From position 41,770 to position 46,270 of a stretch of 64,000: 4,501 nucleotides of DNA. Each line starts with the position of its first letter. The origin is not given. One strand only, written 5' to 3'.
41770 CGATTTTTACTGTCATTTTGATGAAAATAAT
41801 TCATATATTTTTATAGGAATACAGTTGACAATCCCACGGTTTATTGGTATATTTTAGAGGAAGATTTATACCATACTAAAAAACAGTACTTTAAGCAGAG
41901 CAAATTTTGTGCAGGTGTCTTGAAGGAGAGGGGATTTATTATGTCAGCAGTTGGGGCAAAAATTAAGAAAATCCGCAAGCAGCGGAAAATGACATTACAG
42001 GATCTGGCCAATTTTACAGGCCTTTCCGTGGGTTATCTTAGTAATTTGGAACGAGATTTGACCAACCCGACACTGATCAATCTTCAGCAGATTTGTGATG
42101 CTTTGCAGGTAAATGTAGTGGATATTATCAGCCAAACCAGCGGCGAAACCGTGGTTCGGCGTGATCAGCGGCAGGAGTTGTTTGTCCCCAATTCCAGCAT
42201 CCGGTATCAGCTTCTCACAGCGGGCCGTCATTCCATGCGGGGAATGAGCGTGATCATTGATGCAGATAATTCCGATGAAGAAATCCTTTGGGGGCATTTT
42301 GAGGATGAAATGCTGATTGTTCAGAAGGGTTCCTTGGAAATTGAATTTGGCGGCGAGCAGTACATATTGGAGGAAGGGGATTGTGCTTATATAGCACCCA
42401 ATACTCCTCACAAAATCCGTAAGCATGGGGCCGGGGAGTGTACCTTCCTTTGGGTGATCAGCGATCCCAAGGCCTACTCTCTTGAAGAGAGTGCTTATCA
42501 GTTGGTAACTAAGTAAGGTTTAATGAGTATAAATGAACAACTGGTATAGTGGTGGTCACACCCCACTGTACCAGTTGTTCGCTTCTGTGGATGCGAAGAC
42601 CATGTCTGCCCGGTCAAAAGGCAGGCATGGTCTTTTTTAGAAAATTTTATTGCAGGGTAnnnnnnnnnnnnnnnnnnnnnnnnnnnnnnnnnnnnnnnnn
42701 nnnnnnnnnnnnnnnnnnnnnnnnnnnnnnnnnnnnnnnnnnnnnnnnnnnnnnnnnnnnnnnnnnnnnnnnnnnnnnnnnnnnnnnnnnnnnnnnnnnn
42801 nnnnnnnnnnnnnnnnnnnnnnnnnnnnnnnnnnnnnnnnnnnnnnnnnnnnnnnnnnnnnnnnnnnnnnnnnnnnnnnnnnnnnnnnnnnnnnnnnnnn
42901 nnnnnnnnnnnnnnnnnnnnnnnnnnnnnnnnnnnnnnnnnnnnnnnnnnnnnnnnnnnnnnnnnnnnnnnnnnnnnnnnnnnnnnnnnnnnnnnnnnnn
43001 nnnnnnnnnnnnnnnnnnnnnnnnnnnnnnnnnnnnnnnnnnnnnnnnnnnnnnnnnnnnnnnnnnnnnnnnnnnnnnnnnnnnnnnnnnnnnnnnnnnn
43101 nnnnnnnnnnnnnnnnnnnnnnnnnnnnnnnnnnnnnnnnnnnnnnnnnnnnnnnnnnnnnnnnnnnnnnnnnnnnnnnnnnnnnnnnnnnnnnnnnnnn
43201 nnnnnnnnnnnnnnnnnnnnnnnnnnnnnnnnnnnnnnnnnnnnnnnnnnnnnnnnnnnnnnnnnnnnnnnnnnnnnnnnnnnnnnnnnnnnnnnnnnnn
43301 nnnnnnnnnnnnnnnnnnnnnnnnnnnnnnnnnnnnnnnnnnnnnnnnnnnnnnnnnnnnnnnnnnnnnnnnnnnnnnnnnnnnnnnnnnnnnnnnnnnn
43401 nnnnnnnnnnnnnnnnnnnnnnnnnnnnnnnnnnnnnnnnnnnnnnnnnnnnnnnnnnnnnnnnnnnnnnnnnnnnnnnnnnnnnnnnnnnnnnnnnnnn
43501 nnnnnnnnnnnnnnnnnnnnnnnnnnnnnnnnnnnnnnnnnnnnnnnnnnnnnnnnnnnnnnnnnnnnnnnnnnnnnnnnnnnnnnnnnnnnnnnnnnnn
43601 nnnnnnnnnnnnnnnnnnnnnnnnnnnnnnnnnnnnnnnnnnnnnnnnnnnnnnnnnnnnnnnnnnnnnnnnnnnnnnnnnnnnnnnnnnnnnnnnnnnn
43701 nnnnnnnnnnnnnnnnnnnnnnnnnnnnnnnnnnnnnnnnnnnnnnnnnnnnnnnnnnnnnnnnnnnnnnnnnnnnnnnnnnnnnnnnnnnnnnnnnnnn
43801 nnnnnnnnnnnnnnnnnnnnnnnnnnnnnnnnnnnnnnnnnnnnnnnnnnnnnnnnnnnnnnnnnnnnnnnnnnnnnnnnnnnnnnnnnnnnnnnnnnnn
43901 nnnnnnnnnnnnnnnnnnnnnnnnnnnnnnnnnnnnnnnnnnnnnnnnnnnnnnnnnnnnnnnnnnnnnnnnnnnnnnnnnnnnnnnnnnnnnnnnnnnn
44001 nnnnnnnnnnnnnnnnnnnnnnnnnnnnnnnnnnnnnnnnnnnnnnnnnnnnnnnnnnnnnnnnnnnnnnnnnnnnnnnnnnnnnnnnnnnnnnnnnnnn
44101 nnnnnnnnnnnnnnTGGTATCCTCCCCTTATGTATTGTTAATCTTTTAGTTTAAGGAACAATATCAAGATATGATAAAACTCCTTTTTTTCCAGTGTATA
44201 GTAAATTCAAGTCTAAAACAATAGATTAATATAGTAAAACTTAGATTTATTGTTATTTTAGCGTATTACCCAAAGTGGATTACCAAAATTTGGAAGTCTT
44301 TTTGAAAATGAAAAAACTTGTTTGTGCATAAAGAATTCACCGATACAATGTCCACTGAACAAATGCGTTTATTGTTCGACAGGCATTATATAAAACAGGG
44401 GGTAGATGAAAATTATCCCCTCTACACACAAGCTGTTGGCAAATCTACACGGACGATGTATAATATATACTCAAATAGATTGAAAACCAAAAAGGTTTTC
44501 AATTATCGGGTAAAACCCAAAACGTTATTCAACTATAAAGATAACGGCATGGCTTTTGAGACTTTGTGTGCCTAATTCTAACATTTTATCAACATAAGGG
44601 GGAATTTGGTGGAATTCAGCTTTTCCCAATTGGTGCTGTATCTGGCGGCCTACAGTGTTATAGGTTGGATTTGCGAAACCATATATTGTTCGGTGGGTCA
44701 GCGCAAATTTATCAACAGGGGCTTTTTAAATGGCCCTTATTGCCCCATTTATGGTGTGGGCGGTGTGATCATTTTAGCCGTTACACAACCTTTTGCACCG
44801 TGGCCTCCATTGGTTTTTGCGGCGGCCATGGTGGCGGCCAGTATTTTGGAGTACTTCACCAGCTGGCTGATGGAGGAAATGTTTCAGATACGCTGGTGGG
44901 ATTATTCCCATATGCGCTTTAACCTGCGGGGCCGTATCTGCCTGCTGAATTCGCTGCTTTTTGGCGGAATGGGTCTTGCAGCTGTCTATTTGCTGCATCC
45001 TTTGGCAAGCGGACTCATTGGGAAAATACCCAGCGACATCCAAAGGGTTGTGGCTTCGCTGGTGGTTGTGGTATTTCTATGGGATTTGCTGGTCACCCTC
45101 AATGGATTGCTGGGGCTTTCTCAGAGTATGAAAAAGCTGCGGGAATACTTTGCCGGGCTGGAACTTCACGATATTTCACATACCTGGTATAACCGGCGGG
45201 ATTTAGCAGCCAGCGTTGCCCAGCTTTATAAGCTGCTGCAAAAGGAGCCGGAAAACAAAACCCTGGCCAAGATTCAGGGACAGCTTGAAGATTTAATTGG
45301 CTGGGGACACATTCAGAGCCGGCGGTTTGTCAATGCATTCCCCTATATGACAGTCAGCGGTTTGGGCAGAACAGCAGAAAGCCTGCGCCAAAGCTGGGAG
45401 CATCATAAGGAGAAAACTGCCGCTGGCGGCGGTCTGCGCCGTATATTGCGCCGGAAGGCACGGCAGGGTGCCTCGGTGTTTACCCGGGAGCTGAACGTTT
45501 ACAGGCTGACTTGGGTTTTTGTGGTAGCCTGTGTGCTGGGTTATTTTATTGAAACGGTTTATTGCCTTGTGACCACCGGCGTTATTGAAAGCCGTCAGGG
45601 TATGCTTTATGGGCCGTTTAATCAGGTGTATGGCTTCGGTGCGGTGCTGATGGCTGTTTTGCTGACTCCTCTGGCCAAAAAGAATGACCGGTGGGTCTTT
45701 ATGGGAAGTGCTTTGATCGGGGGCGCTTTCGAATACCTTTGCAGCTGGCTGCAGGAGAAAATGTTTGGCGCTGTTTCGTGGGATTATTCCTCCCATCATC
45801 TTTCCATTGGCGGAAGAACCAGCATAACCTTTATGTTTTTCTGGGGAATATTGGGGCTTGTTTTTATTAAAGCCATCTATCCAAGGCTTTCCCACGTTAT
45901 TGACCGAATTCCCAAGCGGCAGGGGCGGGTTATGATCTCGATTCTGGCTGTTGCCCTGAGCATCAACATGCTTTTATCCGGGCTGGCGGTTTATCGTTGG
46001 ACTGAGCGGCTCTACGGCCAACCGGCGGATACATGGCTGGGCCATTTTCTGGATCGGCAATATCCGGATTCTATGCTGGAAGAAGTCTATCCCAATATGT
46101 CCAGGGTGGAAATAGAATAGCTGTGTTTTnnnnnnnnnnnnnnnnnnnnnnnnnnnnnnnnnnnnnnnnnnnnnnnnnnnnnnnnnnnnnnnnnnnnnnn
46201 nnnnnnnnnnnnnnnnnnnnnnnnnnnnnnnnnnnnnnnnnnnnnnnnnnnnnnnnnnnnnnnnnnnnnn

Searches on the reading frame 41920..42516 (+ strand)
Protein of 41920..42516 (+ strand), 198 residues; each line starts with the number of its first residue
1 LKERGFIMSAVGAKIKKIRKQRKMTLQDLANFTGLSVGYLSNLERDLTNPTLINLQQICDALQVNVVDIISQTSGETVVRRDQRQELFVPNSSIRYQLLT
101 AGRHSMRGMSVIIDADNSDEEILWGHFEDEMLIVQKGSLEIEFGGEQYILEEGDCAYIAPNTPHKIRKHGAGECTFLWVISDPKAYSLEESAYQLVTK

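Call 55: search_protein_families(library=pfam, proteins=[window:41920-42516:+], max_evalue=0.001)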
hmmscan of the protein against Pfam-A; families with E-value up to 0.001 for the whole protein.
window:41920-42516:+ (198 aa): 7 families
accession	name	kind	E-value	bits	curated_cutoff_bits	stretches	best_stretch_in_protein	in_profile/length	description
PF01381.28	HTH_3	-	1.2e-13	51.3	23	1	15-67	1-53/55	Helix-turn-helix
PF07883.17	Cupin_2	-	7.3e-13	48.5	27.2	1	126-179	16-69/70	Cupin domain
PF13443.12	HTH_26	-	4.2e-10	40.2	22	1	14-70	1-58/63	Cro/C1-type HTH DNA-binding domain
PF12844.13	HTH_19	-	2.4e-07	31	30.2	1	12-70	1-59/64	Helix-turn-helix domain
PF02311.25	AraC_binding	-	5.6e-07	29.8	21.1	1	132-184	27-79/135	AraC-like ligand binding domain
PF13560.12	HTH_31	-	1e-05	26.2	27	1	11-65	2-57/64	Helix-turn-helix domain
PF13413.12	HTH_25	-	0.00024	21.3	24.6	1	16-46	3-33/62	Helix-turn-helix domain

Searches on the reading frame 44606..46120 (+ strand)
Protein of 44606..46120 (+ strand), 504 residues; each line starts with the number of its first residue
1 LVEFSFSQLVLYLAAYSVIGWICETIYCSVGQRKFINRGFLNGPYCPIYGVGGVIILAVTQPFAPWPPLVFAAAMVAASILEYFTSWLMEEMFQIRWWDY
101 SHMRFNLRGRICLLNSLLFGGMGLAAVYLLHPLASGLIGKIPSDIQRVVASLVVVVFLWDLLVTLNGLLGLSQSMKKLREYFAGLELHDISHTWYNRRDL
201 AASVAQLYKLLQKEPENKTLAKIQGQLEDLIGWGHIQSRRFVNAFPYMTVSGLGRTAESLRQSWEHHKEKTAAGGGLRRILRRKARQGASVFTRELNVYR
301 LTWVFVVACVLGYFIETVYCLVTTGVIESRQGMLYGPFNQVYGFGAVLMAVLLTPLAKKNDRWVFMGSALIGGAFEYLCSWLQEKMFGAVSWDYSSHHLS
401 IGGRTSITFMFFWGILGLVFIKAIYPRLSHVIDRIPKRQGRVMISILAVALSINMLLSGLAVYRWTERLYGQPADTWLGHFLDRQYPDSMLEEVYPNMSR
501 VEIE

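Call 45: search_protein_families(library=pfam, proteins=[window:44606-46120:+], max_evalue=0.00001)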
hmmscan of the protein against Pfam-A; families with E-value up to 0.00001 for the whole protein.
window:44606-46120:+ (504 aa): 1 family
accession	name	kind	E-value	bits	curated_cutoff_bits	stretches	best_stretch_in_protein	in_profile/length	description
PF06541.16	ABC_trans_CmpB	-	4.5e-95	316.3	25.9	2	12-164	2-150/151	Putative ABC-transporter type IV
